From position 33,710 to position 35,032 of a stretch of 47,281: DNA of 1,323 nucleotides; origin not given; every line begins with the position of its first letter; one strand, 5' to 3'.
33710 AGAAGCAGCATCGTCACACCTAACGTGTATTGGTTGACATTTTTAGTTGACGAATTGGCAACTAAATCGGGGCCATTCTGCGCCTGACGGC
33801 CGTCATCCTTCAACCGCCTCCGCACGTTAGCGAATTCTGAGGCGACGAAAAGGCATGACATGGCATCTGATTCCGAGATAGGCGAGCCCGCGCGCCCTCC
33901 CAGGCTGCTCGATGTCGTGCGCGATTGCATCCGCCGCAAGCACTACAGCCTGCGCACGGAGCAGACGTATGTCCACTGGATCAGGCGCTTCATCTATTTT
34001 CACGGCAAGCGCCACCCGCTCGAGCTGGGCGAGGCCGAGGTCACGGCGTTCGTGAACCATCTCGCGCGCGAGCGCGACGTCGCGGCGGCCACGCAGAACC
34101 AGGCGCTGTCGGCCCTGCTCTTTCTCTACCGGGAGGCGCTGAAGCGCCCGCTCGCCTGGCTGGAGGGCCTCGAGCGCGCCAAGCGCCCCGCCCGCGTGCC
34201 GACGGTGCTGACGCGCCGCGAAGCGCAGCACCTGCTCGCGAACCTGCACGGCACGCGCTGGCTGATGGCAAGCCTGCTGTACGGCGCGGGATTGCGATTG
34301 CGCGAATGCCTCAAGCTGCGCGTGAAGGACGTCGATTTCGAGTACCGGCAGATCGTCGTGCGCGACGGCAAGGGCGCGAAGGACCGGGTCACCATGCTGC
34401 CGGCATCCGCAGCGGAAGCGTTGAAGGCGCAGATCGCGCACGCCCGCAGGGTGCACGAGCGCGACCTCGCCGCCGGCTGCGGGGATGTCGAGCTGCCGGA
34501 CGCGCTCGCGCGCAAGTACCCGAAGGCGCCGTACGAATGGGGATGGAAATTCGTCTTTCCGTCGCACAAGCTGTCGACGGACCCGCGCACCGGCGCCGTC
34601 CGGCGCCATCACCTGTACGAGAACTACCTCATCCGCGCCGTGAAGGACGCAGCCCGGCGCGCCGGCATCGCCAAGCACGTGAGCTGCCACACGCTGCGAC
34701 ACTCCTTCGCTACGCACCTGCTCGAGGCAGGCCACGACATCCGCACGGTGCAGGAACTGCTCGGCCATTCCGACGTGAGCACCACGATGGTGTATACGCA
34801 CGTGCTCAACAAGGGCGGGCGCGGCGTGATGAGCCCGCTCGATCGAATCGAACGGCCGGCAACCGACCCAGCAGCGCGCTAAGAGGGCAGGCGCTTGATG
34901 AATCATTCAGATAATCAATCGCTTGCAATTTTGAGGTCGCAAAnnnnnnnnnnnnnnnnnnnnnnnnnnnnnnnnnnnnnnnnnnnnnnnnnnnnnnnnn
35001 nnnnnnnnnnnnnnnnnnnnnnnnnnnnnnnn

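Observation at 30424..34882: Complete sedentary chromosomal integron with an intact integrase and seven cassettes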

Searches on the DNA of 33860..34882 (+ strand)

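Call 18: search_with_rna_model(model_id=R1, sources=[L001, L002, L003, L004, L005, L006, L007, L008, L009, L010, L011, L012, L013, L014, L015, L016, L017, L018, L019, L020, L021, L022, L023, L024, L025, L026, L027, L028, L029, L030, L031, L032, L033, L034, L035, L036, L037, L038, L039, L040], max_evalue=0.01, make_alignment=true)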
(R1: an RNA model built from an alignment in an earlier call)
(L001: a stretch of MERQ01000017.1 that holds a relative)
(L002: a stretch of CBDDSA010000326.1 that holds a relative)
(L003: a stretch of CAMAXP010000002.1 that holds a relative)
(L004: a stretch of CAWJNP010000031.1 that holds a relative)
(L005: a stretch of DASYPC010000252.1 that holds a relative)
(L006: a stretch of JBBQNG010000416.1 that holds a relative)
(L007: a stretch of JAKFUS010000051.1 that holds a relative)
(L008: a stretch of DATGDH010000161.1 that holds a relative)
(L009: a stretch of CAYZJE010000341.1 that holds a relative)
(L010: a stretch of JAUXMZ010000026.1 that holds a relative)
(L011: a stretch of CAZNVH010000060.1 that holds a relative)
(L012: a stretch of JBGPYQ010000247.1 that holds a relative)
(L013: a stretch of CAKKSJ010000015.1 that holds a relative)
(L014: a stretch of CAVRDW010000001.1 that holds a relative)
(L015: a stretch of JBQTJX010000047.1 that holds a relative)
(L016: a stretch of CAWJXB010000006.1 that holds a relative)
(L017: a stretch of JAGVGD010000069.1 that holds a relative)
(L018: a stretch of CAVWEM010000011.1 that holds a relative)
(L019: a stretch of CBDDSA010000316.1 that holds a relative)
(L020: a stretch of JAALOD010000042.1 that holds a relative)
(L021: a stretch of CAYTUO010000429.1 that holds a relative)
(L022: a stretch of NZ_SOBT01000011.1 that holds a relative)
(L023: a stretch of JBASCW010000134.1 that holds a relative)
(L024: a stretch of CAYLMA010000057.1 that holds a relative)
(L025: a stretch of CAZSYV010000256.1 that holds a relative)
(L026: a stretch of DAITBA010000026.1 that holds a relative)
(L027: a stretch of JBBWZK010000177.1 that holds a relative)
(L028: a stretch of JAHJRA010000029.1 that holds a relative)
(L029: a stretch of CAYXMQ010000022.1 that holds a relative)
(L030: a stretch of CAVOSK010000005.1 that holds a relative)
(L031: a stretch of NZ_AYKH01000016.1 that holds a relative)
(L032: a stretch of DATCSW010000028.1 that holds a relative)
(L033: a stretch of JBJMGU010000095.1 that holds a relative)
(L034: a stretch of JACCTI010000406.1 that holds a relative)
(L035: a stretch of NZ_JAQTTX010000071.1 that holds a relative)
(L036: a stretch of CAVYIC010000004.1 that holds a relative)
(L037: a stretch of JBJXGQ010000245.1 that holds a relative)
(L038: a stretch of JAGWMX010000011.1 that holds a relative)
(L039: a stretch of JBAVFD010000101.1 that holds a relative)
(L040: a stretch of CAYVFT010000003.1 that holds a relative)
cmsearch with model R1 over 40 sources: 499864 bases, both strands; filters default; matches with E-value up to 0.01: 91.
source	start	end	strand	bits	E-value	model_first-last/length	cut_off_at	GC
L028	5410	5473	+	58.7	8.3e-11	1-64/64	no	0.5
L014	6583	6676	+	56.7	2.4e-10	1-64/64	no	0.71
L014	9522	9615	+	56.2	3.2e-10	1-64/64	no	0.69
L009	131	215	+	55.9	3.9e-10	1-64/64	no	0.64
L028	7686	7748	+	55.9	3.9e-10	1-64/64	no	0.54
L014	7749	7820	+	55.8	4e-10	1-64/64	no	0.71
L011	1725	1794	+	53.2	1.6e-09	1-64/64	no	0.63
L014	5850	5943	+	51.4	4.3e-09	1-64/64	no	0.67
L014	5427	5508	+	50.8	6.1e-09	1-64/64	no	0.66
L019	184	250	+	50.2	8.4e-09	1-64/64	no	0.7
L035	1016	1100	+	50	9.4e-09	1-64/64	no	0.59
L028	4965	5031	+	49.2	1.4e-08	1-64/64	no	0.57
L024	651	718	+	48.8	1.8e-08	1-64/64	no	0.75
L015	9335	9428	+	47.8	3e-08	1-64/64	no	0.68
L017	89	156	+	47.3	4e-08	1-64/64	no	0.6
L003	6082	6175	+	46.8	5.3e-08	1-64/64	no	0.67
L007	9328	9398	+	46.4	6.4e-08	1-64/64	no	0.61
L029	1288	1390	+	44.7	1.7e-07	1-64/64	no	0.71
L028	4531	4654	+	44.2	2.2e-07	1-64/64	no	0.59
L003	9056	9116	+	44.2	2.2e-07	1-64/64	no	0.57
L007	8689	8758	+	43.3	3.4e-07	1-64/64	no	0.6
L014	3932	4025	+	43.2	3.8e-07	1-64/64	no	0.72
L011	339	399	+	42.7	4.9e-07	1-64/64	no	0.61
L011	1242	1332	+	42.4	5.7e-07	1-64/64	no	0.63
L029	2601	2673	+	42.4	5.7e-07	1-64/64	no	0.62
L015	8150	8231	+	42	7.2e-07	1-64/64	no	0.68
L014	3063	3138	+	41.3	1e-06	1-64/64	no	0.64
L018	8971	9070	+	41.3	1e-06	1-64/64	no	0.62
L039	7717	7801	+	40.5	1.6e-06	1-64/64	no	0.64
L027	2219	2314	+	40.4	1.7e-06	1-64/64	no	0.65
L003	6699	6768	+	40.3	1.8e-06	1-64/64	no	0.6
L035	3711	3780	+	40.2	1.9e-06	1-64/64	no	0.61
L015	8878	8962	+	40.2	1.9e-06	1-64/64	no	0.67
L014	4902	4983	+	39.7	2.5e-06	1-64/64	no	0.65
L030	539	667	+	39.4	2.9e-06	1-64/64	no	0.72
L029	1781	1880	+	39.3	3e-06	1-64/64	no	0.73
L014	7218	7302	+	38.5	4.7e-06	1-64/64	no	0.6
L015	2710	2806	+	38.2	5.6e-06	1-64/64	no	0.64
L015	8469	8550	+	38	6.1e-06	1-64/64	no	0.67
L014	4376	4448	+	37.7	7.4e-06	1-64/64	no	0.56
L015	6480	6546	+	36.8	1.2e-05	1-64/64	no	0.58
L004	7900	7996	+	36.7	1.2e-05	1-64/64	no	0.72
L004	2764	2854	+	36.7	1.2e-05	1-64/64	no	0.66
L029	2263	2325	+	36.5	1.4e-05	1-64/64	no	0.59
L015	6867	6951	+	36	1.8e-05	1-64/64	no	0.62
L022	8000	8104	+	35.2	2.8e-05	1-64/64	no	0.6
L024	45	119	+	34.9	3.2e-05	1-64/64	no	0.61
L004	1470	1545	+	34.7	3.7e-05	1-64/64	no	0.7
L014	3393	3463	+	34.6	3.8e-05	1-64/64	no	0.69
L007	8033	8114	+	34.3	4.5e-05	1-64/64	no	0.66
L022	9250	9352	+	34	5.4e-05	1-64/64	no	0.69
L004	2222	2312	+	33.7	6.2e-05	1-64/64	no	0.69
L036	6222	6318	+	33.5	7.1e-05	1-64/64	no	0.61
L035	1533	1608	+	33.3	7.9e-05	1-64/64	no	0.57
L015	3999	4059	+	33.2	8.1e-05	1-64/64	no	0.66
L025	97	166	+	33.2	8.3e-05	1-64/64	no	0.64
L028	6450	6516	+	33.1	8.6e-05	1-64/64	no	0.58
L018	699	798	+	33.1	8.7e-05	1-64/64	no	0.63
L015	5663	5753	+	32.8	0.0001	1-64/64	no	0.65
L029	240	331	+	32.7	0.00011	1-64/64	no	0.66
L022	4305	4386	+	32.2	0.00014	1-64/64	no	0.67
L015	7290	7380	+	32.2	0.00014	1-64/64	no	0.66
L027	542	637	+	31.7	0.00018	1-64/64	no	0.62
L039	8389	8473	+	31.6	0.0002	1-64/64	no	0.62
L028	5895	5955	+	31.5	0.00021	1-64/64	no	0.62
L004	4630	4720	+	31.4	0.00022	1-64/64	no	0.73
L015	7648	7732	+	31.3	0.00023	1-64/64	no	0.62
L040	4977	5044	+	31.1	0.00026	1-64/64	no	0.68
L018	9392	9514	+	30.7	0.00032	1-64/64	no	0.6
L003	1809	1899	+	30.7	0.00032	1-64/64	no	0.65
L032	5807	5874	+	30.6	0.00034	1-64/64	no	0.63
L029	777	846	+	29.4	0.00064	1-64/64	no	0.69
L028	9484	9568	+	29.1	0.00076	1-64/64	no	0.65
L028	8234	8315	+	28.8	0.00088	1-64/64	no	0.61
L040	4247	4340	+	28.7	0.00094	1-64/64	no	0.57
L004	5080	5170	+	28.4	0.0011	1-64/64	no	0.69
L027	310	406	+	28.3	0.0012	1-64/64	no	0.66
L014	2052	2133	+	28.2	0.0012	1-64/64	no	0.65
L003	1057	1151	+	27.7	0.0016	1-64/64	no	0.61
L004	6928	6994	+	27.6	0.0017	1-64/64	no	0.51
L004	9233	9299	+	27.6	0.0017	1-64/64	no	0.51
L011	339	399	-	26.8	0.0026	1-64/64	no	0.61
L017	1033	1114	+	26.5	0.0031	1-64/64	no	0.63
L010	558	648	+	26.3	0.0035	1-64/64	no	0.62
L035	2959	3024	+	26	0.004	1-64/64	no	0.56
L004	3828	3922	+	25.8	0.0044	1-64/64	no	0.64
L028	9043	9127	+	25.2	0.0061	1-64/64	no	0.62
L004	8278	8362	+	25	0.0071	1-64/64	no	0.69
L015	1548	1615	+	24.9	0.0074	1-64/64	no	0.74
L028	7305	7386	+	24.7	0.0083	1-64/64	no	0.63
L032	8837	8912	+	24.5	0.0093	1-64/64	no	0.58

Alignment A3: 91 matches aligned to the model, 147 columns, each read 5' to 3' on its own strand. Consensus structure (alignment columns), stored with it:
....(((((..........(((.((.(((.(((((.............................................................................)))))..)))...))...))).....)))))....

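Call 19: build_rna_model(alignment_id=A3)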
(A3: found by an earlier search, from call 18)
Model R2 built from alignment A3 (91 sequences, 147 columns); structure: stored with the alignment.
model positions 87; base pairs 18; branch points 0; effective number of sequences 26.85; information 0.654 bits per position. Calibrated on 0.2 Mb of random sequence (short: E-values are rough).
structure used (alignment columns):
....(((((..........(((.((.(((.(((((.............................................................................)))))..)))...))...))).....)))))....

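Call 20: search_with_rna_model(model_id=R2, source=window, max_evalue=10, filters=off, show_alignments=7)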
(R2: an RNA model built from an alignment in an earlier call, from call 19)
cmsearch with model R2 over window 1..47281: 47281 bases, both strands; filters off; matches with E-value up to 10: 42.
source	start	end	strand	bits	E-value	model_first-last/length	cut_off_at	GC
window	33325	33418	+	64.2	1.6e-11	1-87/87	no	0.69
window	31871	31964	+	62.4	3.8e-11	1-87/87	no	0.74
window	32416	32497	+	60.3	1e-10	1-87/87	no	0.66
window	31470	31557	+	58.7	2.2e-10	1-87/87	no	0.66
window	30936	30999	+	54.5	1.7e-09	1-87/87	no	0.62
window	32954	33038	+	53.6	2.5e-09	1-87/87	no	0.61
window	31871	31964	-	22.8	0.0061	1-87/87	no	0.74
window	41217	41296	+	15.9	0.16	1-87/87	no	0.71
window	33325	33418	-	14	0.4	1-87/87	no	0.69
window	15318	15358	-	13.5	0.5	20-70/87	no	0.8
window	45690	45751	+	11.6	1.2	1-87/87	no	0.74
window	30087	30151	-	11.6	1.2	1-87/87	no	0.74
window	2577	2662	+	11.5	1.4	1-87/87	no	0.73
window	25319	25430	+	11.3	1.5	1-87/87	no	0.7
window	10319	10369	+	10.6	2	16-78/87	no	0.8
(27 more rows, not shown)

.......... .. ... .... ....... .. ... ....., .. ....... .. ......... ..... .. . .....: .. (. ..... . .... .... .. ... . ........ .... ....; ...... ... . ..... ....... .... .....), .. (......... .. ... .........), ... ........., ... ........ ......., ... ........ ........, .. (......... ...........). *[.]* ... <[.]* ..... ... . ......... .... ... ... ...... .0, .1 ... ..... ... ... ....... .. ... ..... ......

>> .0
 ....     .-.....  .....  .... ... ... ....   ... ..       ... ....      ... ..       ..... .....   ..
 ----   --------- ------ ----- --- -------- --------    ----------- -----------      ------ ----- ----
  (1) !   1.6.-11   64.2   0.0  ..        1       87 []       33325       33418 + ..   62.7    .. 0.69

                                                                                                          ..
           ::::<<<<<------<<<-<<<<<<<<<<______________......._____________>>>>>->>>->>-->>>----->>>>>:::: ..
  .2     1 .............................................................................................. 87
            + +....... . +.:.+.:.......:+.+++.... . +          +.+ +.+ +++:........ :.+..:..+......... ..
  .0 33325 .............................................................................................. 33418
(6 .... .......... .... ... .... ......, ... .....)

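Call 32: search_with_rna_model(model_id=R2, sources=[L083, L084, L085, L086, L087, L088, L089, L090, L091, L092, L093, L094, L095, L096, L097, L098, L099, L100, L101, L102, L103, L104, L105, L106, L107, L108, L109, L110, L111, L112, L113, L114, L115, L081, L082, L015, L001, L002], max_evalue=0.01)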
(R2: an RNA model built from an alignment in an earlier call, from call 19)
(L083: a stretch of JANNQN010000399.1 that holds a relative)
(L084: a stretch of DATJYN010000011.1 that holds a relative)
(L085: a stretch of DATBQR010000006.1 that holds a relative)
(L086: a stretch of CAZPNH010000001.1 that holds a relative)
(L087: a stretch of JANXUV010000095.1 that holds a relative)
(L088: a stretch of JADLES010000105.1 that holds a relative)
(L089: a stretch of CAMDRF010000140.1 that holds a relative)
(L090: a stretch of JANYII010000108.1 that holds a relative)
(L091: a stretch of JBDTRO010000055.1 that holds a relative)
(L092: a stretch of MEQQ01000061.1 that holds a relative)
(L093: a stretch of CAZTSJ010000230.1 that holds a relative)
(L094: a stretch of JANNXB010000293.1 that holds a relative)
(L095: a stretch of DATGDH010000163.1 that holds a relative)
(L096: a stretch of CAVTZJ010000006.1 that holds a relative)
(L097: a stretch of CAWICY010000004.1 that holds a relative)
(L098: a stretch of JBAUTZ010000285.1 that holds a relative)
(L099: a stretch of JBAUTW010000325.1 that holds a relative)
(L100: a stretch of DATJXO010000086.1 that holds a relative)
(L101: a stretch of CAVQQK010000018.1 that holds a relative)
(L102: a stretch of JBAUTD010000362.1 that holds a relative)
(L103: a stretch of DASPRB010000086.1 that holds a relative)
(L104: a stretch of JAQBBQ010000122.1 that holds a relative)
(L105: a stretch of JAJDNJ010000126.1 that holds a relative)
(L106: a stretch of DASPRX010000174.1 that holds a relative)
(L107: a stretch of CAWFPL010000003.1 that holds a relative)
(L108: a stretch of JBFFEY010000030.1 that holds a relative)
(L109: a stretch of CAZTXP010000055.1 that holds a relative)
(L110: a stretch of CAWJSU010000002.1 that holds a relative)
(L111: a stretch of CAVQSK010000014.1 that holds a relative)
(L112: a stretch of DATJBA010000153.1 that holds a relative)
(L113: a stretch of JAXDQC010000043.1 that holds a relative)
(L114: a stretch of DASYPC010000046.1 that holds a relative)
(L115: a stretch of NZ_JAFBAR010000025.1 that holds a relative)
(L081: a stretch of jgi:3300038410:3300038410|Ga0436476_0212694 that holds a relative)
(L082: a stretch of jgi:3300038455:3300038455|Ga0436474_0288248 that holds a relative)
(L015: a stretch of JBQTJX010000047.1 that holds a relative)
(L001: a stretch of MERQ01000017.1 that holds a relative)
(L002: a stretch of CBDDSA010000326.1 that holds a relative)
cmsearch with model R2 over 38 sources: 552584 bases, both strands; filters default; matches with E-value up to 0.01: 15.
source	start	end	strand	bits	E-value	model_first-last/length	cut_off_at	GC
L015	9335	9428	+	62.3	4.6e-10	1-87/87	no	0.68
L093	129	222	+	56.3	8e-09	1-87/87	no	0.69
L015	5663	5753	+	55.4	1.2e-08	1-87/87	no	0.65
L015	8150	8231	+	53.8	2.7e-08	1-87/87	no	0.68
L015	3999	4059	+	53.7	2.8e-08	1-87/87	no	0.66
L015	7290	7380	+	53.3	3.5e-08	1-87/87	no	0.66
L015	6480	6546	+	53.2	3.5e-08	1-87/87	no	0.58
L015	2710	2806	+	53.2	3.6e-08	1-87/87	no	0.64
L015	6867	6951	+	51.6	7.7e-08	1-87/87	no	0.62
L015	8469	8550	+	49.2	2.3e-07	1-87/87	no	0.67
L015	8878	8962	+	47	6.8e-07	1-87/87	no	0.67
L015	7648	7732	+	42.9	4.9e-06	1-87/87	no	0.62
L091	1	63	+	40.4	1.6e-05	7-87/87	5'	0.62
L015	1548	1615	+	40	1.9e-05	1-87/87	no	0.74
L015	3309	3377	+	35.6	0.00016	1-87/87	no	0.7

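Call 42: search_with_rna_model(model_id=R2, sources=[L163, L164, L165, L166, L167, L168, L081, L082], max_evalue=0.01, filters=off)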
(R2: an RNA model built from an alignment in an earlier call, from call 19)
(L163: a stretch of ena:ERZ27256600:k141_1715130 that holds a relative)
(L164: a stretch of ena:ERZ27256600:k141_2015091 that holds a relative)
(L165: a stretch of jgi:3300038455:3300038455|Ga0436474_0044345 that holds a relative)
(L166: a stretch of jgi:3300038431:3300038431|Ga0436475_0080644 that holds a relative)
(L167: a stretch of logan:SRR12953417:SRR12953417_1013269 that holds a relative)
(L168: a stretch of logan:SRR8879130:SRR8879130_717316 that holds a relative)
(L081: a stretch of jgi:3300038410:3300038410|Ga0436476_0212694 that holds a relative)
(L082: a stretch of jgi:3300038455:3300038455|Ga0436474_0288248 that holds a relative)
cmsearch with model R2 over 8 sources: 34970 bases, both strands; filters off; matches with E-value up to 0.01: 30.
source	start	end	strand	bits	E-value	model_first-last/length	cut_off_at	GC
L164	217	310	-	64.2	1.2e-11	1-87/87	no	0.69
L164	1698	1782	-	64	1.3e-11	1-87/87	no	0.66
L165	75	159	-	64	1.3e-11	1-87/87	no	0.66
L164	2772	2865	-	62.4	2.8e-11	1-87/87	no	0.74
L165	1149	1242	-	62.4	2.8e-11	1-87/87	no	0.74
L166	505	598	-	62.4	2.8e-11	1-87/87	no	0.74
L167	82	175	-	62.4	2.8e-11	1-87/87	no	0.74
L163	31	118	+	61.9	3.5e-11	1-87/87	no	0.65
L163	1030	1114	+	61.2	5e-11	1-87/87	no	0.66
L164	2239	2320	-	60.3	7.6e-11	1-87/87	no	0.66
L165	616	697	-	60.3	7.6e-11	1-87/87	no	0.66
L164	3179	3266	-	58.7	1.6e-10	1-87/87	no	0.66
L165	1556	1643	-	58.7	1.6e-10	1-87/87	no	0.66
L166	912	999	-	58.7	1.6e-10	1-87/87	no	0.66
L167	489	576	-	58.7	1.6e-10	1-87/87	no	0.66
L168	403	490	-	58.7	1.6e-10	1-87/87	no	0.66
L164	3737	3800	-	54.5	1.2e-09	1-87/87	no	0.62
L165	2114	2177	-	54.5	1.2e-09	1-87/87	no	0.62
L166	1470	1533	-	54.5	1.2e-09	1-87/87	no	0.62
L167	1047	1110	-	54.5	1.2e-09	1-87/87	no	0.62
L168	961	1024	-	54.5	1.2e-09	1-87/87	no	0.62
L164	597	681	-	51.7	4.5e-09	1-87/87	no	0.59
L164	1281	1371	-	51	6.5e-09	1-87/87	no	0.57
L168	1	84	-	48.6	2e-08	6-82/87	no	0.73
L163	533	662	+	47.9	2.8e-08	1-87/87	no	0.66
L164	1281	1371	+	28.7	0.00027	1-87/87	no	0.57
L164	2772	2865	+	22.8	0.0045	1-87/87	no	0.74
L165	1149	1242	+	22.8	0.0045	1-87/87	no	0.74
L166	505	598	+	22.8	0.0045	1-87/87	no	0.74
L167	82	175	+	22.8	0.0045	1-87/87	no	0.74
